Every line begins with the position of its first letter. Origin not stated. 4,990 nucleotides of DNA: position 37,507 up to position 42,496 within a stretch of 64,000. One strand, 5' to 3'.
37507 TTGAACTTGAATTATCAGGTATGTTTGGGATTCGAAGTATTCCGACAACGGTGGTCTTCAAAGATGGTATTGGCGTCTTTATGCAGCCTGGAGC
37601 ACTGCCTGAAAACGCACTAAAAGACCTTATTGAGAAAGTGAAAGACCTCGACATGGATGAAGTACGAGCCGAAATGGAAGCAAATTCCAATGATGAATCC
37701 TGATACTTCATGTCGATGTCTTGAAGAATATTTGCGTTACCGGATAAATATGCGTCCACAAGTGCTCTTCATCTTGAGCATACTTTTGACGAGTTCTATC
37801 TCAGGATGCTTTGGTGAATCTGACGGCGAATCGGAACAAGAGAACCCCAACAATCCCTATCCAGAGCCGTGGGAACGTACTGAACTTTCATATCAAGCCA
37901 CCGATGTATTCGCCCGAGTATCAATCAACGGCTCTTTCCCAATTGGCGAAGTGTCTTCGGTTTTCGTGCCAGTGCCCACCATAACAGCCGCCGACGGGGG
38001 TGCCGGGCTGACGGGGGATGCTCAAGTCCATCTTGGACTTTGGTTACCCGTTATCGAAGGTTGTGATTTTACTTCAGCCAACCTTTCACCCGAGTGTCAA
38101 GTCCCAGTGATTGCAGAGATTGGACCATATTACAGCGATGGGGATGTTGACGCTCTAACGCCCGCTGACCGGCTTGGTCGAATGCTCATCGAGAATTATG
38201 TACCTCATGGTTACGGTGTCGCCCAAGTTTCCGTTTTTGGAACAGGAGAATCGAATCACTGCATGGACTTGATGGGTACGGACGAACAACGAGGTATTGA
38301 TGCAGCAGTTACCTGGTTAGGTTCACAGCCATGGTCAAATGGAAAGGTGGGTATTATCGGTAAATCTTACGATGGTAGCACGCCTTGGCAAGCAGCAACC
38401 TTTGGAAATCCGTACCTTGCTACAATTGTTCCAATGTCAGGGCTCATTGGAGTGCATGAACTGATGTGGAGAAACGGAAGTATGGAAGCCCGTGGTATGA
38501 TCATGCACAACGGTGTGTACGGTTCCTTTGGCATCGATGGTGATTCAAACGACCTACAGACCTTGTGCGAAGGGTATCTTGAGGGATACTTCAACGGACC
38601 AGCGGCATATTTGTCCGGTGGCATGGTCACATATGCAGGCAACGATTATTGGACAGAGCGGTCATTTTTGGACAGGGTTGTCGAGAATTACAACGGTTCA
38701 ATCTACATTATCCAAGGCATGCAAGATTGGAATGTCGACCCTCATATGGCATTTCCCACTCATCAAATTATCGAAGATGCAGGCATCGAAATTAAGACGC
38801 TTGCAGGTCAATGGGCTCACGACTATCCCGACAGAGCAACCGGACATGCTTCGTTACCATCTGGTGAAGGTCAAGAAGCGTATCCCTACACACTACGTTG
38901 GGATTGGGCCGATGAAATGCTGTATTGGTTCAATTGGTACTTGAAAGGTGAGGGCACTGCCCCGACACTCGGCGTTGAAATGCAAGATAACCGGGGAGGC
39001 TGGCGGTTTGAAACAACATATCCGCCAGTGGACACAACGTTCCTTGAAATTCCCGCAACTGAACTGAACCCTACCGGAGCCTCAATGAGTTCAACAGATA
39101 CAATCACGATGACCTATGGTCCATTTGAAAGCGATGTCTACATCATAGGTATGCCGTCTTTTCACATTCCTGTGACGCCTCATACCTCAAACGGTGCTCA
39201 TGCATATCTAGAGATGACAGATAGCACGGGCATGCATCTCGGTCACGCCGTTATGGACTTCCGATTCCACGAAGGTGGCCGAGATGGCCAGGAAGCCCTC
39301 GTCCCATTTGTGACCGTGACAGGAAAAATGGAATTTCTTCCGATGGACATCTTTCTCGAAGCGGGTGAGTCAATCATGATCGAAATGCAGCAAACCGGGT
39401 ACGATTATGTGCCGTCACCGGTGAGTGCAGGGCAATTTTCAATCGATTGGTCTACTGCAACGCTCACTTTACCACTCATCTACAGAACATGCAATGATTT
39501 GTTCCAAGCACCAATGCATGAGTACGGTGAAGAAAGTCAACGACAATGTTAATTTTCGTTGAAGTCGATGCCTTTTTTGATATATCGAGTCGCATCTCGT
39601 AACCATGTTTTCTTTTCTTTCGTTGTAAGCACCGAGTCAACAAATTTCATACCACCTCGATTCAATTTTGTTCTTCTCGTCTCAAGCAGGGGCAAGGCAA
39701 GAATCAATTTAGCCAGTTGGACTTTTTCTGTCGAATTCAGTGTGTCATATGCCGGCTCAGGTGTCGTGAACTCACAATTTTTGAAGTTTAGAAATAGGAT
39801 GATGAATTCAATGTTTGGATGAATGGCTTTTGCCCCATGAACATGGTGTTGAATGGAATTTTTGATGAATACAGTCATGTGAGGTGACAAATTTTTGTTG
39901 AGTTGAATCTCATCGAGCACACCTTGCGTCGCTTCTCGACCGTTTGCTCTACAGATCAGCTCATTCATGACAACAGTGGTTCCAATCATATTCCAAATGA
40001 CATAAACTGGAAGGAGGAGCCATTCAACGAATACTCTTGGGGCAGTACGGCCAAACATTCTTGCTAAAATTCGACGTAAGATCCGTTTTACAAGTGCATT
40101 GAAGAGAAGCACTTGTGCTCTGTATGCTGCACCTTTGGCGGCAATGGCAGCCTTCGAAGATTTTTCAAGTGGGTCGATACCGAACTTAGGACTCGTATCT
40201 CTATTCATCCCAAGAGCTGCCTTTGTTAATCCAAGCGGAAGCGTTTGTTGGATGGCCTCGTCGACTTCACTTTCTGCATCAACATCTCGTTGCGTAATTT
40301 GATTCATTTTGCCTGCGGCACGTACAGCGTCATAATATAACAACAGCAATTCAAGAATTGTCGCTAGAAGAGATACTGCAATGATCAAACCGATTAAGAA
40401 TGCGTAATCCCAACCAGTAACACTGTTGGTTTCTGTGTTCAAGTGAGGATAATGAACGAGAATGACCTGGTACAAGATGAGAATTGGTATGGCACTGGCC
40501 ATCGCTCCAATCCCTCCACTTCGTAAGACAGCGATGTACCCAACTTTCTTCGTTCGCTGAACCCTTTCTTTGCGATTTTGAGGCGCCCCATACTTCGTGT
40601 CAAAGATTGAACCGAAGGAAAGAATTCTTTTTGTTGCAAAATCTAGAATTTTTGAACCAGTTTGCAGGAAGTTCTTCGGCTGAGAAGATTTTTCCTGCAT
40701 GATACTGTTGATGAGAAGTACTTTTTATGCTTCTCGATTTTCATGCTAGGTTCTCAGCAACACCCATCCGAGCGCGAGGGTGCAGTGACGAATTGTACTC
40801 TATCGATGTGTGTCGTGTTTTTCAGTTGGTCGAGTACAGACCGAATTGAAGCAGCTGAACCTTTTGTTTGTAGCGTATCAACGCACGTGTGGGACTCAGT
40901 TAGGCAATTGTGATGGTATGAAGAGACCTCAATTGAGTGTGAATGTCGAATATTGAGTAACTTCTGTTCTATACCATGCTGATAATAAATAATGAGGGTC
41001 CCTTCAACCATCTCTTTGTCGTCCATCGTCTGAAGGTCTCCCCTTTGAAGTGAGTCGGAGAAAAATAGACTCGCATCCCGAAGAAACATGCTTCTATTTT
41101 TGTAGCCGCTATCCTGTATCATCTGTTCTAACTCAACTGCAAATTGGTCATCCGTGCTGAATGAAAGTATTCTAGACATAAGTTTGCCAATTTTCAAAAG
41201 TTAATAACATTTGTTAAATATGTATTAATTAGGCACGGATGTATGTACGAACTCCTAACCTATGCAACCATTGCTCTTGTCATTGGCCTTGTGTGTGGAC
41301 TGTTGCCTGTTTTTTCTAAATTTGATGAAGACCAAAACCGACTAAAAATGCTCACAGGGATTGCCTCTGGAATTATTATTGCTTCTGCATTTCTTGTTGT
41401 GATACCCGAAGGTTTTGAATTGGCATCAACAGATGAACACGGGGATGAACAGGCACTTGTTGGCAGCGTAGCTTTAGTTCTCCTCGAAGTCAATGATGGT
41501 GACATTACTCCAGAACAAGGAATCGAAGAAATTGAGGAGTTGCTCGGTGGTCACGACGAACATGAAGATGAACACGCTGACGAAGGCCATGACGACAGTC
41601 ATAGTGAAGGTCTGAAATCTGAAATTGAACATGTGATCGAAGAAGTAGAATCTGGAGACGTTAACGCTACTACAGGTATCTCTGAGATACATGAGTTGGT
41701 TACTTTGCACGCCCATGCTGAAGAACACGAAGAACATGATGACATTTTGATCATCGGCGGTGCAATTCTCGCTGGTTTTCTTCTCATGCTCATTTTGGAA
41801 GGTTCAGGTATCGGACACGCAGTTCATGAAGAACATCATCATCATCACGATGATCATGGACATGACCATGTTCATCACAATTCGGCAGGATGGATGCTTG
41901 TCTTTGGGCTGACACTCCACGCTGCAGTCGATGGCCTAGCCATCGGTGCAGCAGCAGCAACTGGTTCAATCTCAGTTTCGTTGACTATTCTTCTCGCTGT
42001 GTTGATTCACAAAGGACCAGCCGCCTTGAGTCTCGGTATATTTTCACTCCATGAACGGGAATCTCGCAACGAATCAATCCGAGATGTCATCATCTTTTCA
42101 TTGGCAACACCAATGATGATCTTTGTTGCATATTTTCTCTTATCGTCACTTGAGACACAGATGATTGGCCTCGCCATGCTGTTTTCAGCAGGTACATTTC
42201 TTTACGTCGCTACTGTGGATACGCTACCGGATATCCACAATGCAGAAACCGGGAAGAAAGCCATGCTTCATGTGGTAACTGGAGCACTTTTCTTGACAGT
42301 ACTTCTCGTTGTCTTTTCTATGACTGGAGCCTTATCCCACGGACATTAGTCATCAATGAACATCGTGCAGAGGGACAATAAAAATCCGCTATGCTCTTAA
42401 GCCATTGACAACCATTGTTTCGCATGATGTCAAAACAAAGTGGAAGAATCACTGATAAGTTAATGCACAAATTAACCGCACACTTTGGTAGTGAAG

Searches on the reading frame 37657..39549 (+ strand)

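Call 50: search_protein_families(library=pfam, proteins=[window:37657-39549:+], max_evalue=0.00001)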
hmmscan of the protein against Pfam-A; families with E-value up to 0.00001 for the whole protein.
window:37657-39549:+ (631 aa): 1 family
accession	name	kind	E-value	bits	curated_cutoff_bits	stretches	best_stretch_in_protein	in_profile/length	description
PF02129.25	Peptidase_S15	-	6.9e-34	118.2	23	1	146-389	16-261/262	X-Pro dipeptidyl-peptidase (S15 family)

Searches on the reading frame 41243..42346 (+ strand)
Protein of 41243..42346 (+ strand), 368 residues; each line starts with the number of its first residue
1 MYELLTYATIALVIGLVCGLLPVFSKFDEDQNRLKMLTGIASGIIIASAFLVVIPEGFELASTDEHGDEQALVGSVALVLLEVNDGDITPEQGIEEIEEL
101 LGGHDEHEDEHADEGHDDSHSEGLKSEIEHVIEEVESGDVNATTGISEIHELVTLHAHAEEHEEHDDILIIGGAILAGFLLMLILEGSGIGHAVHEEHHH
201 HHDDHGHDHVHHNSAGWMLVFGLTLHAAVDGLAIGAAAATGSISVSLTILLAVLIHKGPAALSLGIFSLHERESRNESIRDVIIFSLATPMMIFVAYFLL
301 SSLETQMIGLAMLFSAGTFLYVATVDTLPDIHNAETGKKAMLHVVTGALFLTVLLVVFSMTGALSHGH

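Call 50: search_protein_families(library=pfam, proteins=[window:41243-42346:+], max_evalue=0.00001)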
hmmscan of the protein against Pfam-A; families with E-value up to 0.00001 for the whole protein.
window:41243-42346:+ (368 aa): 1 family
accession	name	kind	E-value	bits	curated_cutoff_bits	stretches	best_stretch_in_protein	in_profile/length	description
PF02535.28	Zip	-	3.7e-32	112.3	35.1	1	6-354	5-322/323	ZIP Zinc transporter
